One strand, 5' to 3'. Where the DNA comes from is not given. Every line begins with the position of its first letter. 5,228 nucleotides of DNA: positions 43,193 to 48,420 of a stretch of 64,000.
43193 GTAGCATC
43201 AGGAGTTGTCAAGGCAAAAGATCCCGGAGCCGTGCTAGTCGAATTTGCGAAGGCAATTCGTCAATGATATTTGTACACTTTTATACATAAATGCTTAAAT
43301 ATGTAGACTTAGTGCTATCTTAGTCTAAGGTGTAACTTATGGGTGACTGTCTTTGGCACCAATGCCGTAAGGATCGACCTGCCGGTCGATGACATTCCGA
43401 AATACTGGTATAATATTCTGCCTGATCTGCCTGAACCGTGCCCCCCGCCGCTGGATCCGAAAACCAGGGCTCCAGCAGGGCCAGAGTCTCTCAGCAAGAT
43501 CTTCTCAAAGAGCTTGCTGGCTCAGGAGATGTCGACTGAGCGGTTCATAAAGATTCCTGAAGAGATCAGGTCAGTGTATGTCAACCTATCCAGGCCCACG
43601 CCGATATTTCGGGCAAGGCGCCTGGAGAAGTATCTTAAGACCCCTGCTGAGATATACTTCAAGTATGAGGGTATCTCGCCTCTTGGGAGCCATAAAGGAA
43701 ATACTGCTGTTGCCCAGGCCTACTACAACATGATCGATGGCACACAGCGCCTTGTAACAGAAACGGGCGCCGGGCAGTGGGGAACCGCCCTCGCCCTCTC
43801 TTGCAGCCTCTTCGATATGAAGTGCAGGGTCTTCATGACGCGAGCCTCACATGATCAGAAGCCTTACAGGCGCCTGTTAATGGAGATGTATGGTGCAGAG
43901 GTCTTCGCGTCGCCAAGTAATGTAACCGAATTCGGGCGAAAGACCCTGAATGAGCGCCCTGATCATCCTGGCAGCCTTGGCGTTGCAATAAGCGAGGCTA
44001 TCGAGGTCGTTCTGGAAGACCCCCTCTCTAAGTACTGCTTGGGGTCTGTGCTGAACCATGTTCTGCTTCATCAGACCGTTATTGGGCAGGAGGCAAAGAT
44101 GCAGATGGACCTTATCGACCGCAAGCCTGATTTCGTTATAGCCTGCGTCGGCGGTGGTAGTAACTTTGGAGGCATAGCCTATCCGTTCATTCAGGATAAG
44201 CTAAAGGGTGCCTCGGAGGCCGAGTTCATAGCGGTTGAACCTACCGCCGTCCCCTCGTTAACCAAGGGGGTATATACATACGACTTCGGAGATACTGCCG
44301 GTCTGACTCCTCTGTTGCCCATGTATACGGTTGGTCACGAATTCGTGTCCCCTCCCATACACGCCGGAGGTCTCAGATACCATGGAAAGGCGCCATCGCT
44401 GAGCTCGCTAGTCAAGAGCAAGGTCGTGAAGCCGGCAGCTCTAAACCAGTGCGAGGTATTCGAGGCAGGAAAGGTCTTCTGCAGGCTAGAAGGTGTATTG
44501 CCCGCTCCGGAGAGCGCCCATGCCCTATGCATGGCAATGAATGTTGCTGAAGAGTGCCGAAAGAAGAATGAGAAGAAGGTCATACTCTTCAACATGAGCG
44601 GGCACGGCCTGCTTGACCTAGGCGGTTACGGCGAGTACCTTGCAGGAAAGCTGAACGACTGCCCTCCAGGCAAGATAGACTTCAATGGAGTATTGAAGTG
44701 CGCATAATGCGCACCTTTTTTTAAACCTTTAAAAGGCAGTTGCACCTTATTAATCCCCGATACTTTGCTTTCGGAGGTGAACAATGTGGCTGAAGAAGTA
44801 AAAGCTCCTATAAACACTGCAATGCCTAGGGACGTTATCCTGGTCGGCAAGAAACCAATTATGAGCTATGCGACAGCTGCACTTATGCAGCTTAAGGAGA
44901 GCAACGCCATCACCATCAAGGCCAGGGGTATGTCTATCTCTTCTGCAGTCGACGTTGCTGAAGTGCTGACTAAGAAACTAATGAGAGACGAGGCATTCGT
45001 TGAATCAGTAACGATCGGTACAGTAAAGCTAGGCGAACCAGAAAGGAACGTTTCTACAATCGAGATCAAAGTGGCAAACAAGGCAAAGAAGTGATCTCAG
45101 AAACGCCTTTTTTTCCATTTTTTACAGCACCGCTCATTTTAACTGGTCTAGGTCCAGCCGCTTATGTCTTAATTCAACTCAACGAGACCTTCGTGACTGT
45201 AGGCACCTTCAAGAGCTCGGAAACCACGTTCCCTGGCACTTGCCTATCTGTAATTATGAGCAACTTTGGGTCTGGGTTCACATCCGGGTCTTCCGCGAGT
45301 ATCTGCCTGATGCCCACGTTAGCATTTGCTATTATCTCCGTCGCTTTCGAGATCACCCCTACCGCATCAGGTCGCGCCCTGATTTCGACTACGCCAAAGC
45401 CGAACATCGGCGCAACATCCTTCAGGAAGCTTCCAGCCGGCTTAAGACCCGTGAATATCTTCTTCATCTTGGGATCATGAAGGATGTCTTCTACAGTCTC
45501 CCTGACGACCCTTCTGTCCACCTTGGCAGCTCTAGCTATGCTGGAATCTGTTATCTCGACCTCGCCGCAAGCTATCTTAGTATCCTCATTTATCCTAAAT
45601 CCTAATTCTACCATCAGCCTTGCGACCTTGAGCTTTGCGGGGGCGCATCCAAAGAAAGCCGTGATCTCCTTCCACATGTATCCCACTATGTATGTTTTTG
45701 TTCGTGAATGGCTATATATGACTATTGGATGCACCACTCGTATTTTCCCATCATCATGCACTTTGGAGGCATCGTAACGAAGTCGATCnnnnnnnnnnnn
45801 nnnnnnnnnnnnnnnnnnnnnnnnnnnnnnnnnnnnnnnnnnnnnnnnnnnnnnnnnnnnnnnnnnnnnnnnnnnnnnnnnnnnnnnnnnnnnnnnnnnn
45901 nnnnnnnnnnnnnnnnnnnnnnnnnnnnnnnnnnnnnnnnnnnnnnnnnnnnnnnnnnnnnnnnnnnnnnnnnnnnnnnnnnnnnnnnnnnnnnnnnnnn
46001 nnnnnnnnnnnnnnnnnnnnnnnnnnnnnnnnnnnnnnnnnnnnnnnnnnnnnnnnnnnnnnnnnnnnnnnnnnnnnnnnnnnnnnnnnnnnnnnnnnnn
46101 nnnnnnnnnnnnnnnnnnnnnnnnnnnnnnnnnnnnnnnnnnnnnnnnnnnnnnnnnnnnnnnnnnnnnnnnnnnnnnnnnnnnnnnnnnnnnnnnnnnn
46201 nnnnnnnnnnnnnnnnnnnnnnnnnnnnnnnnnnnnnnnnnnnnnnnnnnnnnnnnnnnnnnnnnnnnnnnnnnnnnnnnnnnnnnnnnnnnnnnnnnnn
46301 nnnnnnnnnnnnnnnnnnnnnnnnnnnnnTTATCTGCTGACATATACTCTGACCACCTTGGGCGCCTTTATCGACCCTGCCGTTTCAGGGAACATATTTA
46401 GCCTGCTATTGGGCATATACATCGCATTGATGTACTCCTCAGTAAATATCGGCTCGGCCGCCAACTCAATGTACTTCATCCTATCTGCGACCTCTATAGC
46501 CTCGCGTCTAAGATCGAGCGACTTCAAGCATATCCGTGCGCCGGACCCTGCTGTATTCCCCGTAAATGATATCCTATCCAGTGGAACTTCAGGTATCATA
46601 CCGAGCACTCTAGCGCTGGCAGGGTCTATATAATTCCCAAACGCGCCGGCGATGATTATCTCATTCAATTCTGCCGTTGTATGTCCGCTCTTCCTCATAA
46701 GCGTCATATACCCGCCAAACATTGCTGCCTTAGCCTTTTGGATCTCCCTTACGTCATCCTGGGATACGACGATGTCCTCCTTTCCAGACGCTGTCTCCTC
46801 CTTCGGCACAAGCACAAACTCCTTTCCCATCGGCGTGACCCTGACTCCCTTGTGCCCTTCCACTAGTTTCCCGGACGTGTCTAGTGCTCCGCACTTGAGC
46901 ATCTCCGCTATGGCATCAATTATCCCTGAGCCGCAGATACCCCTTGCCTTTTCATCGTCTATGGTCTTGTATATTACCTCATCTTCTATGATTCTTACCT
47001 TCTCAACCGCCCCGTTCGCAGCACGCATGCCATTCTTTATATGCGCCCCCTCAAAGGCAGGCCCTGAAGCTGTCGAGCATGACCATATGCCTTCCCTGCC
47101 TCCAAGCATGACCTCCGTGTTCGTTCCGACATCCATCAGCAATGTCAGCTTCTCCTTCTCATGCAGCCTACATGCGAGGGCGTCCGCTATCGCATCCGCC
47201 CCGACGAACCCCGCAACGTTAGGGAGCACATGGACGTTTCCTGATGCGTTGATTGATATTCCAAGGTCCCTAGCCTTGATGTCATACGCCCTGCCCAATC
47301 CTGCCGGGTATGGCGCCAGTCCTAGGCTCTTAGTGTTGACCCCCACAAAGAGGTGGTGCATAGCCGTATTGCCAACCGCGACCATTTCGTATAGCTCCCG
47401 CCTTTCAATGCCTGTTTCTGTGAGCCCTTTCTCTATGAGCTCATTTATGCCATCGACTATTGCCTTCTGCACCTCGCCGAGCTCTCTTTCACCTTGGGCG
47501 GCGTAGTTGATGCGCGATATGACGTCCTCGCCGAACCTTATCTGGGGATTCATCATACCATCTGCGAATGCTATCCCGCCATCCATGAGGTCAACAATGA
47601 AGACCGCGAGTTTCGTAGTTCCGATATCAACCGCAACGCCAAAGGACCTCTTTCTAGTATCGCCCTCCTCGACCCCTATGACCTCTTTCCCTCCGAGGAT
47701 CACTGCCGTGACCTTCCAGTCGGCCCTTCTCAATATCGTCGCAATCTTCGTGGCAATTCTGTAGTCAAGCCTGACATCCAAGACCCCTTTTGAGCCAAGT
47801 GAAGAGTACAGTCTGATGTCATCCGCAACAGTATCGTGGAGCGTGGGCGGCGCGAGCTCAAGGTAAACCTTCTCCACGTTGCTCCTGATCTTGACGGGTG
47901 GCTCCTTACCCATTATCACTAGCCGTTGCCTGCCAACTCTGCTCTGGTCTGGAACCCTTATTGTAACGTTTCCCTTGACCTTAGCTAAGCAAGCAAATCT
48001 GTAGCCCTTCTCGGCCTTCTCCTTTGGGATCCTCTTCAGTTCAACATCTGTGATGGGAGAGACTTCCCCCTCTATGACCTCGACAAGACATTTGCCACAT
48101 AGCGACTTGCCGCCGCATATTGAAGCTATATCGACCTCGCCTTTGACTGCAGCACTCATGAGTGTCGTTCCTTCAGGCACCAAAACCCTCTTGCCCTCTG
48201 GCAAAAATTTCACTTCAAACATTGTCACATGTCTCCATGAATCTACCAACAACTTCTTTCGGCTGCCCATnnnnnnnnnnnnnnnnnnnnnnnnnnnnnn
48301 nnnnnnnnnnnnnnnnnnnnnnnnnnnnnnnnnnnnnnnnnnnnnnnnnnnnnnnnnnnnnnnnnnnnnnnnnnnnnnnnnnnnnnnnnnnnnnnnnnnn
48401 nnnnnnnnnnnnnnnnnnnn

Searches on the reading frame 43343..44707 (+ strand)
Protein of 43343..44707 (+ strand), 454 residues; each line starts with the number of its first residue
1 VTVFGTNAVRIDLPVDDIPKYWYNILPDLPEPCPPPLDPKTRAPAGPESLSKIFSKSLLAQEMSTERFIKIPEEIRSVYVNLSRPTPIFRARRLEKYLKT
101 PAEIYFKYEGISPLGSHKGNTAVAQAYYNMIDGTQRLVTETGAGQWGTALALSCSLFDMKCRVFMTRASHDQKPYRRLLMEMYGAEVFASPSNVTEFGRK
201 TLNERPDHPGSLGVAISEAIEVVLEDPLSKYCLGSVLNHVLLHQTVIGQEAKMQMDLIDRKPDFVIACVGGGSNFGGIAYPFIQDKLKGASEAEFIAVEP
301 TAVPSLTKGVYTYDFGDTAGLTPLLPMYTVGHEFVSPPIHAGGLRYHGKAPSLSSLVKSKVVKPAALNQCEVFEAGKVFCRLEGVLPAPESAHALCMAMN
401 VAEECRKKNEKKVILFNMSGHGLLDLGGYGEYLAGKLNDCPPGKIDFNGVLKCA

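Call 87: search_protein_families(library=pfam, proteins=[window:43343-44707:+], max_evalue=0.00001)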
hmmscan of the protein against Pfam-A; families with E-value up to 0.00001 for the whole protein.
window:43343-44707:+ (454 aa): 1 family
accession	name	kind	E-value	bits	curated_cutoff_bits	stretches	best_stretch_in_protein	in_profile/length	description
PF00291.31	PALP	-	1e-37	130.6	35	1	84-419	6-294/295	Pyridoxal-phosphate dependent enzyme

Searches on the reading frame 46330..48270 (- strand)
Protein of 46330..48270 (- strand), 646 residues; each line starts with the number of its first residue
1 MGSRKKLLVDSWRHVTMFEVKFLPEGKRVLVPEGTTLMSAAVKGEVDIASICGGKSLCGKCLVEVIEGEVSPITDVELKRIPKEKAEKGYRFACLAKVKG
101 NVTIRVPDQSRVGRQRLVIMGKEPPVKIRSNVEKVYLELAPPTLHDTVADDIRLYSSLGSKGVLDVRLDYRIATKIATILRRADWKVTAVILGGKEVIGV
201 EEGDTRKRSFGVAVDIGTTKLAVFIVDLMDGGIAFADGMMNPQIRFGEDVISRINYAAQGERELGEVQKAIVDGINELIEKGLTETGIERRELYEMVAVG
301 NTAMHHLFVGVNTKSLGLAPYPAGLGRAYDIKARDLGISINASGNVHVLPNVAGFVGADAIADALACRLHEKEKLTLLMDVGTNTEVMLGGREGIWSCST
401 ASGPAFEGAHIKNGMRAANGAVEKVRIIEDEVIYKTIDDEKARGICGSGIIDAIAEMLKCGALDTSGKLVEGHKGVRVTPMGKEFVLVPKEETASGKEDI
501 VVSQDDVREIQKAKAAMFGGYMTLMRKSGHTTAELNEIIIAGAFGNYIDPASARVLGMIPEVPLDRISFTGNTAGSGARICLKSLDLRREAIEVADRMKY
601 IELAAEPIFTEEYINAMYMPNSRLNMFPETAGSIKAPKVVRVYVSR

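Call 5: search_protein_families(library=ncbifam, proteins=[window:46330-48270:-], max_evalue=0.00001)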
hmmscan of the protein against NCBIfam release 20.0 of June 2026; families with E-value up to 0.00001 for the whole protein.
window:46330-48270:- (646 aa): 6 families
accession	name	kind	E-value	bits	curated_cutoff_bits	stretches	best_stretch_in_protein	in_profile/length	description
NF040756.1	corr_regen_AcsV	exception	2.1e-145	485.6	800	1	20-628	2-632/632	corrinoid activation/regeneration protein AcsV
TIGR04270.1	Rama_corrin_act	subfamily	1.5e-40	139.1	500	1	211-618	2-415/534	methylamine methyltransferase corrinoid protein reductive activase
TIGR01941.1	nqrF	equivalog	5.2e-12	45.4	295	1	25-109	40-123/405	NADH:ubiquinone reductase (Na(+)-transporting) subunit F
NF058606.1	GlBtMonoRdsGbcB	equivalog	1.2e-09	37.6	500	1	13-104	273-360/362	glycine betaine monooxygenase reductase subunit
NF004317.0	PRK05713.1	equivalog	1.8e-08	34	338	1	27-116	9-94/312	iron-sulfur-binding ferredoxin reductase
NF007964.0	PRK10684.1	equivalog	8e-06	25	383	0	25-104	257-332/333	NADH oxidoreductase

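Call 6: search_protein_families(library=pfam, proteins=[window:46330-48270:-], max_evalue=0.001)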
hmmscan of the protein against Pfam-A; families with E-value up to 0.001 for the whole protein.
window:46330-48270:- (646 aa): 5 families
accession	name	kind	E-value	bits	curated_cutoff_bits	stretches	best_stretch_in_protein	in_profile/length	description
PF14574.11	RACo_C_ter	-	9.5e-88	294.1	27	1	375-630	2-260/261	C-terminal domain of RACo the ASKHA domain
PF17651.6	Raco_middle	-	9.3e-53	178.7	26.8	1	210-372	1-163/163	RACo middle region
PF17650.6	RACo_linker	-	1.1e-18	67.3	26.2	1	123-206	3-85/86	RACo linker region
PF00111.32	Fer2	-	1.5e-10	41.3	21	1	24-99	5-77/77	2Fe-2S iron-sulfur cluster binding domain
PF13510.11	Fer2_4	-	0.00034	21.1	22.8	0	19-66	3-59/82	2Fe-2S iron-sulfur cluster binding domain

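Call 68: search_solved_structures(query=window:46330-48222:-, max_evalue=1e-10, show_alignments=0)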
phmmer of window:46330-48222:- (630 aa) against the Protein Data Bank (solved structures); distinct sequences matched with E-value up to 1e-10: 3.
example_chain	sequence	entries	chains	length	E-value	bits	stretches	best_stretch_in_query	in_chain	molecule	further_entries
3zyy_X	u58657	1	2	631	6.5e-111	374.8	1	2-613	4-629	IRON-SULFUR CLUSTER BINDING PROTEIN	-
4c1n_K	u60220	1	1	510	2.7e-96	326.6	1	117-613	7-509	IRON-SULFUR CLUSTER BINDING PROTEIN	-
4c1n_I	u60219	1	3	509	2.8e-96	326.5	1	118-613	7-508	IRON-SULFUR CLUSTER BINDING PROTEIN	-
